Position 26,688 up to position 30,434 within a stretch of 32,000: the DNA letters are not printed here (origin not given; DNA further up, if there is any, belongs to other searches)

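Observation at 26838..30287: SEFIR/TIR-like - STAND NTPase - 36-aa repeat giant protein: candidate NLR-like antiphage sensor-effector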

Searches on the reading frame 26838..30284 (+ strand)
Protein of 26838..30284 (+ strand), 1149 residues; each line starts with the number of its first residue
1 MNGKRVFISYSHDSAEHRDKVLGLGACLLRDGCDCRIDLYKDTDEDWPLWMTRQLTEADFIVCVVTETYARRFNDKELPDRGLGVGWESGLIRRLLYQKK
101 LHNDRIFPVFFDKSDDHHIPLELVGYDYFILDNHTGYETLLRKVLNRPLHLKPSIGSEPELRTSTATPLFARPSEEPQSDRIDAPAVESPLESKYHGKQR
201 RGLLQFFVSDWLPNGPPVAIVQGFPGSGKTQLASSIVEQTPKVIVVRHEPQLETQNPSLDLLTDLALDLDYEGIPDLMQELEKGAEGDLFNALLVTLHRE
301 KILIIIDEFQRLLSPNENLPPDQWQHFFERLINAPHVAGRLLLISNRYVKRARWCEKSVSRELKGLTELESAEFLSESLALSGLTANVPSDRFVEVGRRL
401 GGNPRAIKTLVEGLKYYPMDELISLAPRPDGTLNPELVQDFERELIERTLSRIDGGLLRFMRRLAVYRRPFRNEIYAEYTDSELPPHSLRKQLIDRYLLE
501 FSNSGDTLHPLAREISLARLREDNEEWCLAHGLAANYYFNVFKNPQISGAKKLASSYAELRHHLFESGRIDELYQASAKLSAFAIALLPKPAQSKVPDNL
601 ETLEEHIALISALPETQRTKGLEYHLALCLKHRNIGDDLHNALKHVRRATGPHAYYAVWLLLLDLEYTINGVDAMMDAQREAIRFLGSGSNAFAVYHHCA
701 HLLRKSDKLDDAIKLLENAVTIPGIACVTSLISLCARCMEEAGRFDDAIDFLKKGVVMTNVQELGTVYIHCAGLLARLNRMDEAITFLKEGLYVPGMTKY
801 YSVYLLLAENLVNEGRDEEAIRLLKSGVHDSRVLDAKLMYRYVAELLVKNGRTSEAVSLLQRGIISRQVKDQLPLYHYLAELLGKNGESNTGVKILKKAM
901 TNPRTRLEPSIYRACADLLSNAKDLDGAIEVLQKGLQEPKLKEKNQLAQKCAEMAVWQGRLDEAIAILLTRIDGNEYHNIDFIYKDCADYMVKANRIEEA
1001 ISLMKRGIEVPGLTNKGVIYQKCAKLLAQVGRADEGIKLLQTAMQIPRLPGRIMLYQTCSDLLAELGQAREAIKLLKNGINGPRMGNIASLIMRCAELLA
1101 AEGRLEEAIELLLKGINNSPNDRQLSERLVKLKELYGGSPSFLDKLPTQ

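Call 4: search_protein_families(library=pfam, proteins=[window:26838-30284:+], max_evalue=1)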
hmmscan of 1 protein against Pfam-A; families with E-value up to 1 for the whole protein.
window:26838-30284:+ (1149 aa): 38 families (the best 25 are shown)
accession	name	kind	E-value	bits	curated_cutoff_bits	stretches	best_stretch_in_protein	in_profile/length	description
PF13428.12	TPR_14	-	2e-21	74.8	23.5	1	1093-1132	5-44/44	Tetratricopeptide repeat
PF14559.12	TPR_19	-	1e-20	74.3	25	5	1064-1124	2-60/68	Tetratricopeptide repeat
PF25058.1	ARM_TT21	-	2.6e-15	57.1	27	4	700-826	14-119/155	Tetratricopeptide repeat protein 21 ARM repeat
PF13424.12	TPR_12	-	1.2e-14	54.7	30.1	3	1024-1077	10-69/77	Tetratricopeptide repeat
PF08357.16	SEFIR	-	3.8e-12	47.2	23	1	5-124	2-132/150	SEFIR domain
PF13676.11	TIR_2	-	1.7e-11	45.1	28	1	6-135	1-112/122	TIR domain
PF13176.12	TPR_7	-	2e-11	43.4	27.9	0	1094-1123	4-35/36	Tetratricopeptide repeat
PF07719.23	TPR_2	-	3.8e-11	42.7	27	0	1094-1122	6-34/34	Tetratricopeptide repeat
PF13181.12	TPR_8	-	2e-09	37.3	25.7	0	1096-1122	8-34/34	Tetratricopeptide repeat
PF13401.12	AAA_22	-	3e-08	34.5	27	1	218-327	7-104/130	AAA domain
PF17874.7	TPR_MalT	-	3.9e-08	33.4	45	2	907-968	120-184/336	MalT-like TPR region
PF12895.13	ANAPC3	-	7.7e-08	33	27.2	2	732-790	26-81/82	Anaphase-promoting complex, cyclosome, subunit 3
PF08311.18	Mad3_BUB1_I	-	2e-07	31.4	31.4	0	836-864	95-123/123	Mad3/BUB1 homology region 1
PF12688.13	TPR_5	-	1.4e-06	29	24.2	2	805-865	42-102/119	Tetratrico peptide repeat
PF13432.12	TPR_16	-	3.6e-06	27.8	32.7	0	806-862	2-56/65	Tetratricopeptide repeat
PF13414.12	TPR_11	-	0.00021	21.4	26.8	0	1099-1122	4-27/42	TPR repeat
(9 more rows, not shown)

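Call 5: search_protein_families(library=padloc, proteins=[window:26838-30284:+], max_evalue=1)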
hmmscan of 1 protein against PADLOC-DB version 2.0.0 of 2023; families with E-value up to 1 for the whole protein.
window:26838-30284:+ (1149 aa): 3 families
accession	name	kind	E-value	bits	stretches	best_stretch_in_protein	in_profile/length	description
PDLC03957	bSEFIR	-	1.7e-41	141.4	1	1-175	35-203/412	-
PDLC04140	mad8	-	0.00056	17.5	1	197-239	7-50/314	mads_8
PDLC03920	MkoA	-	0.017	11.4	1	216-240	631-655/1112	-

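Call 6: search_protein_families(library=ncbifam, proteins=[window:26838-30284:+], max_evalue=1)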
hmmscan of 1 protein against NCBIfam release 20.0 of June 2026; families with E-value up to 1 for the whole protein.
window:26838-30284:+ (1149 aa): 11 families
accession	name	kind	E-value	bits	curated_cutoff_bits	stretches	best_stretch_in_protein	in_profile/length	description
NF040959.1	MamA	equivalog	3.2e-16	59.4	200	3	837-1009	37-201/204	magnetosome protein MamA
TIGR02917.1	PEP_TPR_lipo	equivalog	1e-12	46.8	312.2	2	694-966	466-724/899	XrtA/PEP-CTERM system TPR-repeat protein PrsT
NF008757.0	PRK11788.1-5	equivalog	3.6e-09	36.3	363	3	700-862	187-342/388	lipopolysaccharide assembly protein LapB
NF052312.1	T9SS_PorW_SprE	equivalog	8e-05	21.5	250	1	776-943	152-324/716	type IX secretion system periplasmic lipoprotein PorW/SprE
TIGR03922.1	T7SS_EccA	equivalog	0.0025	16.4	466.65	0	703-826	81-207/557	type VII secretion AAA-ATPase EccA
NF038214.1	IS21_help_AAA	equivalog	0.0072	16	200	0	199-239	74-113/232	IS21-like element helper ATPase IstB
TIGR00756.2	PPR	repeat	0.027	14.6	20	0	844-861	7-24/35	pentatricopeptide repeat protein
NF047373.1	BB0259_flg_lyt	exception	0.065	12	234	1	876-968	57-146/705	flagellar assembly lytic transglycosylase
NF000868.0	PRK00080.1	equivalog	0.11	11.3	282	0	220-265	55-100/330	Holliday junction branch migration DNA helicase RuvB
TIGR00635.1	ruvB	equivalog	0.21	10.6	299.05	0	220-265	34-79/305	Holliday junction branch migration DNA helicase RuvB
TIGR02928.1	TIGR02928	subfamily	0.38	9.6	181.3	0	216-313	40-142/366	orc1/cdc6 family replication initiation protein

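Call 9: find_homologous_proteins(query=window:26838-30284:+, max_evalue=1e-10)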
Query window:26838-30284:+ (1149 aa): 148 proteins with E <= 1e-10 among 8000 candidates; the best 120 are listed.
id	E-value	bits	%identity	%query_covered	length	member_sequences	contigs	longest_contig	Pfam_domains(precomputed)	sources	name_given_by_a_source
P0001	0.0e+0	2615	100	100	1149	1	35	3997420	PF25058.2,PF13176.13,PF13401.13,PF13428.13,PF00637.27,PF13676.12,PF12688.14,PF14559.13,PF08311.19,PF08357.17,PF17874.8,PF00515.35,PF12895.14,PF05729.19,PF13424.13,PF13432.13,PF13181.13,PF07719.24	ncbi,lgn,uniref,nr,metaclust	ncbi:SEFIR domain protein [Geobacter metallireducens RCH3]|uniref:SEFIR domain protein n=1 Tax=Geoba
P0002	0.0e+0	1816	86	82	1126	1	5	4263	PF25058.2,PF13176.13,PF13401.13,PF13428.13,PF13676.12,PF12688.14,PF23231.2,PF14559.13,PF08311.19,PF17874.8,PF12895.14,PF13424.13,PF13429.13,PF13181.13,PF07719.24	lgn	-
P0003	0.0e+0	1544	72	85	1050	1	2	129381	PF25058.2,PF13176.13,PF13401.13,PF13428.13,PF13374.13,PF23231.2,PF14559.13,PF08311.19,PF25068.3,PF17874.8,PF00515.35,PF12895.14,PF13424.13,PF21033.5,PF13432.13,PF13181.13,PF07719.24,PF20308.5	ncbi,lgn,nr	ncbi:MAG: tetratricopeptide repeat protein [Desulfuromonadaceae bacterium]|nr:tetratricopeptide repe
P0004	0.0e+0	1385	66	82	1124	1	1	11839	PF25058.2,PF13176.13,PF13401.13,PF13428.13,PF13676.12,PF12688.14,PF04733.21,PF25064.2,PF23231.2,PF14559.13,PF08311.19,PF17874.8,PF12895.14,PF13424.13,PF21033.5,PF07719.24,PF20308.5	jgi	jgi:tetratricopeptide (TPR) repeat protein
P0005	0.0e+0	1384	65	85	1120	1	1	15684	PF25058.2,PF13176.13,PF13401.13,PF13428.13,PF13676.12,PF12688.14,PF23231.2,PF14559.13,PF08311.19,PF17874.8,PF12895.14,PF13424.13,PF13429.13,PF13181.13,PF07719.24,PF20308.5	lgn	-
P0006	0.0e+0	1378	64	86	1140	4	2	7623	PF25058.2,PF13176.13,PF13401.13,PF13428.13,PF13676.12,PF12688.14,PF07721.21,PF23231.2,PF14559.13,PF08311.19,PF17874.8,PF12895.14,PF13424.13,PF13432.13,PF13181.13,PF07719.24,PF20308.5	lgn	-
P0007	0.0e+0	1363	57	95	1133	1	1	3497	PF25058.2,PF13176.13,PF13401.13,PF13428.13,PF13676.12,PF13374.13,PF23231.2,PF14559.13,PF08311.19,PF25068.3,PF17874.8,PF12895.14,PF13424.13,PF13432.13,PF13181.13,PF07719.24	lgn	-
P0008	0.0e+0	1326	56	96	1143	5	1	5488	PF25058.2,PF13176.13,PF13401.13,PF13428.13,PF13676.12,PF13374.13,PF07721.21,PF14559.13,PF08311.19,PF25068.3,PF17874.8,PF12895.14,PF13424.13,PF13432.13,PF13429.13,PF13181.13,PF07719.24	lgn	-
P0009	0.0e+0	1300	61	85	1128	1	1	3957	PF25062.2,PF25058.2,PF13176.13,PF13401.13,PF13428.13,PF13676.12,PF23231.2,PF14559.13,PF01582.26,PF08311.19,PF25068.3,PF17874.8,PF00515.35,PF13424.13,PF13432.13,PF13181.13,PF07719.24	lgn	-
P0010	0.0e+0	1280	62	83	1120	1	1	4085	PF25062.2,PF13414.13,PF25058.2,PF13176.13,PF13401.13,PF13428.13,PF13676.12,PF01637.25,PF13374.13,PF23231.2,PF14559.13,PF08311.19,PF12895.14,PF13424.13,PF13432.13,PF13181.13,PF07719.24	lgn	-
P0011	0.0e+0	1280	61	84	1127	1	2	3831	PF25058.2,PF13176.13,PF13401.13,PF13428.13,PF13676.12,PF23231.2,PF14559.13,PF08311.19,PF12895.14,PF13424.13,PF13181.13,PF07719.24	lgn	-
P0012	0.0e+0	1236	59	84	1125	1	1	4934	PF25058.2,PF13176.13,PF13428.13,PF13676.12,PF25064.2,PF23231.2,PF14559.13,PF08311.19,PF17874.8,PF12895.14,PF13424.13,PF13181.13,PF07719.24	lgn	-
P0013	0.0e+0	1180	58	82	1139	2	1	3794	PF25058.2,PF13176.13,PF13401.13,PF13428.13,PF13676.12,PF04733.21,PF23231.2,PF14559.13,PF08311.19,PF17874.8,PF12895.14,PF13424.13,PF13432.13,PF07719.24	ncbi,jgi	jgi:tetratricopeptide (TPR) repeat protein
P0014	0.0e+0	1145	56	84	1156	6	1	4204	PF25058.2,PF13176.13,PF13401.13,PF13428.13,PF00637.27,PF12688.14,PF12770.13,PF25064.2,PF07721.21,PF23231.2,PF14559.13,PF08311.19,PF12895.14,PF05729.19,PF13424.13,PF13432.13,PF13181.13,PF07719.24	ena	-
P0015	0.0e+0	1118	54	82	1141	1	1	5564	PF25058.2,PF13176.13,PF13401.13,PF13428.13,PF00637.27,PF13676.12,PF23231.2,PF14559.13,PF08311.19,PF25068.3,PF12895.14,PF13424.13,PF07719.24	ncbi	-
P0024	0.0e+0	1093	53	82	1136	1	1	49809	PF25058.2,PF17014.11,PF13176.13,PF13401.13,PF13428.13,PF12688.14,PF23231.2,PF14559.13,PF08311.19,PF12895.14,PF13424.13,PF13181.13,PF07719.24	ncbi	-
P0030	0.0e+0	1081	53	82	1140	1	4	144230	PF25058.2,PF13401.13,PF13428.13,PF00637.27,PF13676.12,PF04733.21,PF23231.2,PF14559.13,PF08311.19,PF12895.14,PF13424.13,PF07719.24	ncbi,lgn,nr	ncbi:MAG: TIR domain-containing protein [Nitrospirae bacterium]|nr:TIR domain-containing protein [Ni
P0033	0.0e+0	1071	53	81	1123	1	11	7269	PF23231.2,PF14559.13,PF08311.19,PF25058.2,PF17874.8,PF13424.13,PF13176.13,PF13401.13,PF13428.13,PF13191.13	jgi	-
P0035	0.0e+0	1070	52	83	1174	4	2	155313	PF23231.2,PF14559.13,PF08311.19,PF25058.2,PF17874.8,PF13424.13,PF13176.13,PF00004.36,PF13401.13,PF13428.13,PF12770.13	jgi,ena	-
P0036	0.0e+0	1065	52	83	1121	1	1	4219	PF23231.2,PF14559.13,PF08311.19,PF25068.3,PF25058.2,PF12895.14,PF13424.13,PF13401.13,PF13428.13,PF00637.27,PF07719.24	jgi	jgi:tetratricopeptide (TPR) repeat protein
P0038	0.0e+0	1059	50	86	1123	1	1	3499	PF23231.2,PF14559.13,PF08311.19,PF25058.2,PF17874.8,PF13424.13,PF13176.13,PF00004.36,PF13401.13,PF13428.13,PF13676.12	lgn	-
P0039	0.0e+0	1053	52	82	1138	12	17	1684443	PF14559.13,PF08311.19,PF25058.2,PF12895.14,PF13424.13,PF13176.13,PF13401.13,PF13428.13,PF13181.13,PF07719.24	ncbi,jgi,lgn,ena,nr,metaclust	ncbi:hypothetical protein [Thiobacillus sp.]|nr:hypothetical protein [Thiobacillus sp.] MBN8778952.1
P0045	1.2e-295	1002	51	81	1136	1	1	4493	PF25058.2,PF13176.13,PF13401.13,PF13428.13,PF13676.12,PF23231.2,PF14559.13,PF08311.19,PF12895.14,PF13424.13,PF13432.13,PF07719.24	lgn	-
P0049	8.5e-290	982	52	79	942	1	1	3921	PF14559.13,PF08357.17,PF13401.13,PF13428.13,PF13676.12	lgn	-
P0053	1.0e-288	979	50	83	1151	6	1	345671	PF23231.2,PF14559.13,PF21941.3,PF08311.19,PF25058.2,PF17874.8,PF13424.13,PF13401.13,PF13428.13,PF13429.13,PF13191.13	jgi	jgi:tetratricopeptide (TPR) repeat protein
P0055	1.2e-286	972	49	83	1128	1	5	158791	PF23231.2,PF14559.13,PF21941.3,PF08311.19,PF25058.2,PF12895.14,PF05729.19,PF13401.13,PF13428.13,PF01637.25,PF13191.13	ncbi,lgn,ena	-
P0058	5.6e-281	953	42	98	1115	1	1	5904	PF25058.2,PF13176.13,PF13401.13,PF13428.13,PF13676.12,PF12688.14,PF14559.13,PF08311.19,PF08357.17,PF12895.14,PF13424.13,PF13432.13,PF13181.13,PF07719.24,PF20308.5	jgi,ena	-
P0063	1.5e-270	919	41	98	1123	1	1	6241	PF13414.13,PF25058.2,PF13176.13,PF13401.13,PF13428.13,PF00637.27,PF13676.12,PF12688.14,PF25064.2,PF13374.13,PF14559.13,PF08311.19,PF08357.17,PF12895.14,PF13424.13,PF13432.13,PF13181.13,PF07719.24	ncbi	-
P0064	3.1e-269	914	41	97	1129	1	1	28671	PF09976.16,PF13414.13,PF25058.2,PF13176.13,PF12569.15,PF13428.13,PF13676.12,PF12688.14,PF25064.2,PF13374.13,PF14559.13,PF08311.19,PF08357.17,PF17874.8,PF12895.14,PF13424.13,PF13432.13,PF13429.13,PF07719.24,PF20308.5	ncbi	-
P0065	5.8e-269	913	41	97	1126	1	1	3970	PF25058.2,PF13401.13,PF13428.13,PF13676.12,PF14559.13,PF08311.19,PF08357.17,PF12895.14,PF13424.13,PF13181.13,PF07719.24,PF20308.5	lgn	-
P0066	1.3e-268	912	41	98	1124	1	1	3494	PF25058.2,PF13176.13,PF12569.15,PF13401.13,PF13428.13,PF13676.12,PF23231.2,PF14559.13,PF08311.19,PF08357.17,PF17874.8,PF12895.14,PF13424.13,PF13432.13,PF13429.13,PF07719.24,PF20308.5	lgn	-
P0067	1.6e-268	912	40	98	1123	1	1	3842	PF25058.2,PF12569.15,PF13401.13,PF13428.13,PF00637.27,PF13676.12,PF14559.13,PF08311.19,PF08357.17,PF17874.8,PF12895.14,PF13424.13,PF07719.24,PF20308.5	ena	-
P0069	1.8e-266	905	44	94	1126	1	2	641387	PF13414.13,PF25058.2,PF13176.13,PF13401.13,PF13428.13,PF13676.12,PF12688.14,PF14559.13,PF08311.19,PF12895.14,PF13424.13,PF13432.13,PF13181.13,PF07719.24,PF20308.5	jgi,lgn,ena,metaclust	metaclust:\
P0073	1.3e-253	862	40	96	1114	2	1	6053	PF25058.2,PF13176.13,PF13401.13,PF13428.13,PF13676.12,PF13374.13,PF23231.2,PF14559.13,PF08311.19,PF08357.17,PF12895.14,PF13424.13,PF13432.13,PF13429.13,PF13181.13,PF07719.24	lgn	-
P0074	2.9e-251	855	40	96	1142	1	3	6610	PF25058.2,PF01535.27,PF13176.13,PF13401.13,PF13428.13,PF13676.12,PF13374.13,PF23231.2,PF14559.13,PF08311.19,PF08357.17,PF12895.14,PF13424.13,PF13432.13,PF13429.13,PF13181.13,PF07719.24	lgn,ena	-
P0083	1.2e-199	684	40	81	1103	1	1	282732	PF23231.2,PF13431.13,PF25058.2,PF13424.13,PF13432.13,PF13401.13,PF13428.13,PF13676.12,PF01637.25,PF13181.13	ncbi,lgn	ncbi:MAG: AAA family ATPase [Opitutaceae bacterium]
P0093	7.4e-108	380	68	15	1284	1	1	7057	PF08357.17,PF13676.12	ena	-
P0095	7.1e-88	314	62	20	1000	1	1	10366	PF08357.17,PF13676.12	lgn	-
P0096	6.0e-85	304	27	88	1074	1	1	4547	PF14559.13,PF08357.17,PF25058.2,PF13424.13,PF13401.13,PF13428.13,PF13676.12,PF13181.13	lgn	-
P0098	7.5e-82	294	58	20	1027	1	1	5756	PF08357.17,PF13676.12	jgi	jgi:tetratricopeptide (TPR) repeat protein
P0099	4.6e-81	291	73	15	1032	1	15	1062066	PF08357.17,PF13676.12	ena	-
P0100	6.0e-80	287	56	20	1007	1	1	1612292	PF08357.17,PF05729.19,PF13676.12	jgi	jgi:DNA-binding transcriptional ArsR family regulator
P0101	1.5e-79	286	58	21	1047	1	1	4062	PF08357.17,PF05729.19,PF13676.12,PF13191.13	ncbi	-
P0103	1.4e-78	283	66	16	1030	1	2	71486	PF08357.17,PF13676.12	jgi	jgi:tetratricopeptide (TPR) repeat protein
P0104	3.2e-77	278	66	16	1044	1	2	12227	PF08357.17,PF13676.12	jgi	jgi:hypothetical protein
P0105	9.4e-77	277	68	15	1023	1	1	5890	PF08357.17,PF13676.12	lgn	-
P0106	1.4e-76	276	70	15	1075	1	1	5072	PF08357.17,PF13676.12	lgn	-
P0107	1.5e-75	273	67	16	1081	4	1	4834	PF08357.17,PF13676.12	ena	-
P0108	1.9e-74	269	67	15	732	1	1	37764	PF08357.17,PF13676.12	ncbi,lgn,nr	ncbi:MAG TPA: toll/interleukin-1 receptor domain-containing protein [Burkholderiales bacterium]|nr:t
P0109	2.4e-74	269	67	15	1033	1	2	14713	PF08357.17,PF13676.12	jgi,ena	-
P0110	3.8e-74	268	69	15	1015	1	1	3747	PF08357.17,PF13676.12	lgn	-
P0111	4.0e-74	268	63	17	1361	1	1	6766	PF08357.17,PF13676.12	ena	-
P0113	7.0e-74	267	66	16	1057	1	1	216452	PF08357.17,PF13676.12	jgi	jgi:tetratricopeptide (TPR) repeat protein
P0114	1.2e-73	266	53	20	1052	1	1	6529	PF08357.17,PF13676.12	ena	-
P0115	1.8e-73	266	65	16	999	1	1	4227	PF08357.17,PF13676.12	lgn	-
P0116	3.1e-73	265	69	15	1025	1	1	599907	PF08357.17,PF13676.12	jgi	jgi:hypothetical protein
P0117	4.8e-73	264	70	15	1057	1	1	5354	PF08357.17,PF13676.12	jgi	jgi:hypothetical protein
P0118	9.1e-73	264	66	15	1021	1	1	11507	PF08357.17,PF13676.12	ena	-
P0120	3.4e-71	258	69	15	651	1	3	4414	PF08357.17,PF05729.19,PF13676.12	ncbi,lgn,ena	-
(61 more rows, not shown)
